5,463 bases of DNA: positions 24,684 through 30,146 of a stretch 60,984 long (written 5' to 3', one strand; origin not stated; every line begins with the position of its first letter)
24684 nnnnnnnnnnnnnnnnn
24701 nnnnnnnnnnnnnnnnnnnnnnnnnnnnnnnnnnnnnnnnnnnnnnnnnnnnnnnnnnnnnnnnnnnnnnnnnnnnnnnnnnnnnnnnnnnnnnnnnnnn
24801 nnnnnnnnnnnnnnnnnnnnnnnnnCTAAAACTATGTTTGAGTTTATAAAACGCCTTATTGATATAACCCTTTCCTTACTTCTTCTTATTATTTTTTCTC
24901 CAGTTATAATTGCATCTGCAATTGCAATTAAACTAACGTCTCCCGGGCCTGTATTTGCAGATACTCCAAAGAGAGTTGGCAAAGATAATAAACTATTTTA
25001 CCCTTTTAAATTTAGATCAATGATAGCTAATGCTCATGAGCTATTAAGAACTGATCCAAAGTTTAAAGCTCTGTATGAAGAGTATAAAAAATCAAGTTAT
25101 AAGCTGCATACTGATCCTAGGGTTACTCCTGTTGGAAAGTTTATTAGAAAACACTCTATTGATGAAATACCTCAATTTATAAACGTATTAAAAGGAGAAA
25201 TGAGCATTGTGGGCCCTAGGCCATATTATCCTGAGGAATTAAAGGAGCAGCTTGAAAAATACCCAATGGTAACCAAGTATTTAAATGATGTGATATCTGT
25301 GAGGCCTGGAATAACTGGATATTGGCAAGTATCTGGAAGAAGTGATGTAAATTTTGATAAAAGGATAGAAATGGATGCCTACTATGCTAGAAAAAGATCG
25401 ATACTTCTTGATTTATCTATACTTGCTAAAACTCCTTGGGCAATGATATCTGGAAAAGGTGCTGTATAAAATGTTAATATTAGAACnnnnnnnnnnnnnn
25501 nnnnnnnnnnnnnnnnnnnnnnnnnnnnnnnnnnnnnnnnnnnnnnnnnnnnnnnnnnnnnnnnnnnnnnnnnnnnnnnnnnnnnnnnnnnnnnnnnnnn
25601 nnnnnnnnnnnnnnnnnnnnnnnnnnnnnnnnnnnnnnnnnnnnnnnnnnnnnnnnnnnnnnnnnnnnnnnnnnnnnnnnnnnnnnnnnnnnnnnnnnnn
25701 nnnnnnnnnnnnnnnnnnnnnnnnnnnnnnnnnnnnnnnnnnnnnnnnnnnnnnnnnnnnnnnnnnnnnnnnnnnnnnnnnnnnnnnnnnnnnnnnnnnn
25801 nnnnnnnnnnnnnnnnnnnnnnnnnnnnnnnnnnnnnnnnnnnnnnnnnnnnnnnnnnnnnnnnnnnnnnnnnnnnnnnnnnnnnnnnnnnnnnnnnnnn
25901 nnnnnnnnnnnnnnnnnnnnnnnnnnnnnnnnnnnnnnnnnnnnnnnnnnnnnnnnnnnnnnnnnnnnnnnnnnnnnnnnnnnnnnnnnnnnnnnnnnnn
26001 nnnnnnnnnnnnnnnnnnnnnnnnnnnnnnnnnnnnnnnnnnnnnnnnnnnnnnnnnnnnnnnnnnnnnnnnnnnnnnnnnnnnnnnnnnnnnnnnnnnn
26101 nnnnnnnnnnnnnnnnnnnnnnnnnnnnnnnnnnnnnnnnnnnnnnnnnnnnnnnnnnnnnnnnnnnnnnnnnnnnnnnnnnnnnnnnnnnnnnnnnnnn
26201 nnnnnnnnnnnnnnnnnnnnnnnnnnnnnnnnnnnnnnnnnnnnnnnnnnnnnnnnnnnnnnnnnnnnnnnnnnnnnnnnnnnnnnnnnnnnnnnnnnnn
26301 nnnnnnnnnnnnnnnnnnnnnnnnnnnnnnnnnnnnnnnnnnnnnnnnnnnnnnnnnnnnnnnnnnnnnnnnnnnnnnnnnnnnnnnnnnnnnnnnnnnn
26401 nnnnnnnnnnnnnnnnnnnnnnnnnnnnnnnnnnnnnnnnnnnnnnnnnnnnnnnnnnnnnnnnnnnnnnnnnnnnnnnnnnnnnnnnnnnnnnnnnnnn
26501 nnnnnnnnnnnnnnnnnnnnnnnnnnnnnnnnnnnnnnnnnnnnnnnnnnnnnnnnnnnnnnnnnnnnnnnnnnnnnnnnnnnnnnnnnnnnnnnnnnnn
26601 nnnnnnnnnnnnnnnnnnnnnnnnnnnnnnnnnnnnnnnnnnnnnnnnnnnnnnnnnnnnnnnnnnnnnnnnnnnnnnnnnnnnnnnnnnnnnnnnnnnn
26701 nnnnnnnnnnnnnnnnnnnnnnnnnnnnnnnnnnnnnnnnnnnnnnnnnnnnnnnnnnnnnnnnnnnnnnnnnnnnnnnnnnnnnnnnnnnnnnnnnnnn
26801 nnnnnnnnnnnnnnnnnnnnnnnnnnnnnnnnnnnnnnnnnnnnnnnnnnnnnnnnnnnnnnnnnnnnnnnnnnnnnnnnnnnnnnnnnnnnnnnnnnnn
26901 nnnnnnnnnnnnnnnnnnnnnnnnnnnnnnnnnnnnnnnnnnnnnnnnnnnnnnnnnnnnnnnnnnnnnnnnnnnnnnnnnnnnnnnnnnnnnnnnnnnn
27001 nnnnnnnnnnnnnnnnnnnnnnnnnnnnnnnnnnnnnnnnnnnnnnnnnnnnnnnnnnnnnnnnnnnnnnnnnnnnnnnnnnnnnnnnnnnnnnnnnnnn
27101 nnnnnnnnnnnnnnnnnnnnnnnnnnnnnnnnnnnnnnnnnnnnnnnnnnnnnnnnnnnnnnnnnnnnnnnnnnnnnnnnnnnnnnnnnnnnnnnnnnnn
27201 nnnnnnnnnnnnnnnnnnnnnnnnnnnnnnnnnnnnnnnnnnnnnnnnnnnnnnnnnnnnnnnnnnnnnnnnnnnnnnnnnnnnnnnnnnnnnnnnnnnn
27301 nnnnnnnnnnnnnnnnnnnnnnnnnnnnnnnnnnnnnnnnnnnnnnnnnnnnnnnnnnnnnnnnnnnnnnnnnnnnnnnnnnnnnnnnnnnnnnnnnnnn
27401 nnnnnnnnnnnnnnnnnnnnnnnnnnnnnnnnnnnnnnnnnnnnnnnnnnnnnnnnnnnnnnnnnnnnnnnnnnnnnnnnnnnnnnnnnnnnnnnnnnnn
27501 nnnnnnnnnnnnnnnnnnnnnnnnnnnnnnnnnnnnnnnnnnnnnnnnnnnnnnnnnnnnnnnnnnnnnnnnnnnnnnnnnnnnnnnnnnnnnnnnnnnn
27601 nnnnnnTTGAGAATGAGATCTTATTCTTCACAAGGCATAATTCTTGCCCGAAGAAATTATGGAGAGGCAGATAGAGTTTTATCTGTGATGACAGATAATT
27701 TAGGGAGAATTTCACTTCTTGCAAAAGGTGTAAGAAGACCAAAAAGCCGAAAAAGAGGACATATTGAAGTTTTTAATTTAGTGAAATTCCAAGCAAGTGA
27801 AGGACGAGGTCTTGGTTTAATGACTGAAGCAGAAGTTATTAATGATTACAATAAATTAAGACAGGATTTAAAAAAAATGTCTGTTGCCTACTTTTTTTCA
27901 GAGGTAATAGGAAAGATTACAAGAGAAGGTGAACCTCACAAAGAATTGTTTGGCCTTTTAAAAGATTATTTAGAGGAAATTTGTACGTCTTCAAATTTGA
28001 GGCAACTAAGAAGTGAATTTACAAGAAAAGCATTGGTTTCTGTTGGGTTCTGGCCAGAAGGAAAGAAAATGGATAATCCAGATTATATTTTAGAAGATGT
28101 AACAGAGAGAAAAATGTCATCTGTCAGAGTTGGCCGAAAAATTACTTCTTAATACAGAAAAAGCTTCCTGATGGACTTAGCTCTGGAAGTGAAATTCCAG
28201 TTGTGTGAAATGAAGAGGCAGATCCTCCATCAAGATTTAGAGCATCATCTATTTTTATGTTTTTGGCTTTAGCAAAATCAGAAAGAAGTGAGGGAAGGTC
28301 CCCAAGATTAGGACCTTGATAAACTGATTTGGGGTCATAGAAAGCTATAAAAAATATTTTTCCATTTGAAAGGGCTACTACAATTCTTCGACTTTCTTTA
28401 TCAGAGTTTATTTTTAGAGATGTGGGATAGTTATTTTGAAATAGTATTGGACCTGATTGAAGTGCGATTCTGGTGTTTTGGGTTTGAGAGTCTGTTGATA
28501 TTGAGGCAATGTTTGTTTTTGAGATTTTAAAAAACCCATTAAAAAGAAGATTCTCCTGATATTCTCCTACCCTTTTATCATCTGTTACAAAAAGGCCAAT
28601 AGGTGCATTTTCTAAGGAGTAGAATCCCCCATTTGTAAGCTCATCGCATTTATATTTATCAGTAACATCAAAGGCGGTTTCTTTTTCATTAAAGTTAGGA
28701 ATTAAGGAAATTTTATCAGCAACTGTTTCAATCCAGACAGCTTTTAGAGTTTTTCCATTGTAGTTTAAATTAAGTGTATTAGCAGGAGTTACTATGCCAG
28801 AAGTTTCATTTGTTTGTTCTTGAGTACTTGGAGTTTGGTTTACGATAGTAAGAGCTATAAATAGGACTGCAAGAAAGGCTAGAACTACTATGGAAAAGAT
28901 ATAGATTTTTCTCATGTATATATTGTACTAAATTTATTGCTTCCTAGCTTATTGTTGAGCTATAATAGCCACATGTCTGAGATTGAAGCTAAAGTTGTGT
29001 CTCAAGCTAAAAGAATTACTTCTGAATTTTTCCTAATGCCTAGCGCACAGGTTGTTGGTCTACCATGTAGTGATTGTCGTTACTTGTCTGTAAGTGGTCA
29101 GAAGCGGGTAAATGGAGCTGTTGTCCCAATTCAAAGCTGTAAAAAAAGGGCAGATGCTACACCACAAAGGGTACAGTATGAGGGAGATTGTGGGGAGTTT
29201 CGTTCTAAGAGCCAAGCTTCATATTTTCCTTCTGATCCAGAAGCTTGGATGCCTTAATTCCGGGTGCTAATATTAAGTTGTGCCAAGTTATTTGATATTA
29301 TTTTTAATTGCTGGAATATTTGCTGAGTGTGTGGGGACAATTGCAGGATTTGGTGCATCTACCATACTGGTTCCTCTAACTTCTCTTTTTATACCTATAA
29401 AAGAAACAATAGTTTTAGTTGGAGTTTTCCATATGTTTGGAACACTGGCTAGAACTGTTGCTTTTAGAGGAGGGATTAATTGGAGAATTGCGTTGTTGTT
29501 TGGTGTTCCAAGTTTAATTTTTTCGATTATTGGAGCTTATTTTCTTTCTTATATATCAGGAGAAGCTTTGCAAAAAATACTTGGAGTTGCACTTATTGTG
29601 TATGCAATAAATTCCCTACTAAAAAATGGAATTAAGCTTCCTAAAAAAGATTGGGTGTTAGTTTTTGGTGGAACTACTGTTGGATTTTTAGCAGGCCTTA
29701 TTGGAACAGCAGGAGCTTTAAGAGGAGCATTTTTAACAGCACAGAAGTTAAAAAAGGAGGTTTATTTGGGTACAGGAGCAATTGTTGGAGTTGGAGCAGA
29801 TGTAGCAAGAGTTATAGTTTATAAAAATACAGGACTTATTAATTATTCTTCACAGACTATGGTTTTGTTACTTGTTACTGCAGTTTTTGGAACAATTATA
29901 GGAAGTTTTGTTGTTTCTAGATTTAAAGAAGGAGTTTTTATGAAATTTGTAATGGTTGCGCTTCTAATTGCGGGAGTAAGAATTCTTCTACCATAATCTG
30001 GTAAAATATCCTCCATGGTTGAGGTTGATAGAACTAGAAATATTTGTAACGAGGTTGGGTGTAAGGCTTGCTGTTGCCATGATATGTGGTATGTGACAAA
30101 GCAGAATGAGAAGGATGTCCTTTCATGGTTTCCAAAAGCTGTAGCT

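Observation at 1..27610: ~25-kb single-strand glycan-assembly operon: Wzx/Wzy-type pathway plus an extracytoplasmic GT-C stage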

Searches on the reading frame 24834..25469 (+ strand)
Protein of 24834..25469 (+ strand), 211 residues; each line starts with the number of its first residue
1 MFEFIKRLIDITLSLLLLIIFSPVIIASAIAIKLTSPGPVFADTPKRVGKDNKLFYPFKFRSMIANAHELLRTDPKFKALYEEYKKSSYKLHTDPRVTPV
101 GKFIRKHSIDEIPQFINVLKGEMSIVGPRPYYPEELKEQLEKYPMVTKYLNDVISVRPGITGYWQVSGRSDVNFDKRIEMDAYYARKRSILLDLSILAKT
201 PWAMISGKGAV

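Call 8: search_protein_families(library=pfam, proteins=[window:24834-25469:+], max_evalue=0.01)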
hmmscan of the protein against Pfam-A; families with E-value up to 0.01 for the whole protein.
window:24834-25469:+ (211 aa): 1 family
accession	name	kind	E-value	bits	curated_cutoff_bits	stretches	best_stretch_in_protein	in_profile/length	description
PF02397.22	Bac_transf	-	1.4e-61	207.6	27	1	6-205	1-178/179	Bacterial sugar transferase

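Call 9: search_protein_families(library=ncbifam, proteins=[window:24834-25469:+], max_evalue=0.01)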
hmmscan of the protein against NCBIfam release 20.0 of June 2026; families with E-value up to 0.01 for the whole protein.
window:24834-25469:+ (211 aa): 10 families
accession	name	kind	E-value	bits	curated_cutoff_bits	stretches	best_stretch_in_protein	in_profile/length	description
TIGR03025.1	EPS_sugtrans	subfamily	4.7e-76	256.8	295.55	1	4-210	256-444/445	exopolysaccharide biosynthesis polyprenyl glycosylphosphotransferase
TIGR03022.1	WbaP_sugtrans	subfamily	3.8e-72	244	403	1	4-210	257-455/456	undecaprenyl-phosphate galactose phosphotransferase WbaP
NF052601.1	undeca_RfbP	equivalog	2.4e-67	226.7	330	1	3-205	42-236/244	undecaprenyl-phosphate galactose phosphotransferase family protein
TIGR03023.1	WcaJ_sugtrans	equivalog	2.9e-63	214.7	410.75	1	3-210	260-452/453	undecaprenyl-phosphate glucose phosphotransferase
NF041877.1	EPS_EpsZ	equivalog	1.2e-56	192.3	800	1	5-210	265-458/459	exopolysaccharide biosynthesis polyisoprenyl-phosphate hexose-1-phosphate transferase EpsZ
NF011751.0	PRK15204.1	equivalog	1.4e-47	162.4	907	1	3-209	277-474/476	undecaprenyl-phosphate galactose phosphotransferase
TIGR03013.1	EpsB_2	subfamily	3.6e-46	158.1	393.35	1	3-210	252-442/443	TIGR03013 family XrtA/PEP-CTERM system glycosyltransferase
NF007518.0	PRK10124.1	equivalog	1.5e-38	132.8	684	1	4-200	272-453/464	undecaprenyl-phosphate glucose phosphotransferase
NF050817.1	PolSacchBiosHfsE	equivalog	2e-35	122.5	750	1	4-201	270-456/467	polysaccharide biosynthesis protein HfsE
NF045514.1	glycotran_HepC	equivalog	4.4e-26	91.5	140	1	2-131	113-212/220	heterocyst development glycosyltransferase HepC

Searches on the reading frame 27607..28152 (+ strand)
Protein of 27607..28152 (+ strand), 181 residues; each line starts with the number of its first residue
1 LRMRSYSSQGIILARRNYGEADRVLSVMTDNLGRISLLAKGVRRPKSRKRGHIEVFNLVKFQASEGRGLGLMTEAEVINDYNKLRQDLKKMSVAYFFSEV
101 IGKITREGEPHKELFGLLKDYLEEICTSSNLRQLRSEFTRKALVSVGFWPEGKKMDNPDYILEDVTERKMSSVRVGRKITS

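Call 8: search_protein_families(library=pfam, proteins=[window:27607-28152:+], max_evalue=0.01)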
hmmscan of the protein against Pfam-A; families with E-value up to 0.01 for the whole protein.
window:27607-28152:+ (181 aa): 2 families
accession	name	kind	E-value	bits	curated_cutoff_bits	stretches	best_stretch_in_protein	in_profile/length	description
PF11967.14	RecO_N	-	7.1e-23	80.9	27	1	3-79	1-78/80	Recombination protein O N terminal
PF02565.21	RecO_C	-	1.3e-09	38.4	22.1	1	85-151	1-67/157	Recombination protein O C terminal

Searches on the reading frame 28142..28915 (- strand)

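Call 8: search_protein_families(library=pfam, proteins=[window:28142-28915:-], max_evalue=0.01)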
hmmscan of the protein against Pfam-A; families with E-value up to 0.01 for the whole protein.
window:28142-28915:- (257 aa): 1 family
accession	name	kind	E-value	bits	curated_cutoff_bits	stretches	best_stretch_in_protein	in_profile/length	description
PF09992.14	NAGPA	-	1.6e-12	48.4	25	1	93-237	6-145/169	Phosphodiester glycosidase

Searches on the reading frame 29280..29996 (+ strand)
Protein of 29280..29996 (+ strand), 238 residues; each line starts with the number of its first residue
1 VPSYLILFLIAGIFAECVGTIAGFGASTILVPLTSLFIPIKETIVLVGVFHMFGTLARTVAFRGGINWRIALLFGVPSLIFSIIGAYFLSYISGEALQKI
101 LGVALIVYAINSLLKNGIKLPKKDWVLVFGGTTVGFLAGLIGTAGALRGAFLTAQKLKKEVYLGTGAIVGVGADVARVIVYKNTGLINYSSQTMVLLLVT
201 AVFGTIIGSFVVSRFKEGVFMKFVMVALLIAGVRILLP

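Call 8: search_protein_families(library=pfam, proteins=[window:29280-29996:+], max_evalue=0.01)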
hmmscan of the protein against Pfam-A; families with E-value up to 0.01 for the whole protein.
window:29280-29996:+ (238 aa): 1 family
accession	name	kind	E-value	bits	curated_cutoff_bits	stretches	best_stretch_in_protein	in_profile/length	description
PF01925.25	TauE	-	2.5e-31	109.6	32.6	1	9-234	2-236/237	Sulfite exporter TauE/SafE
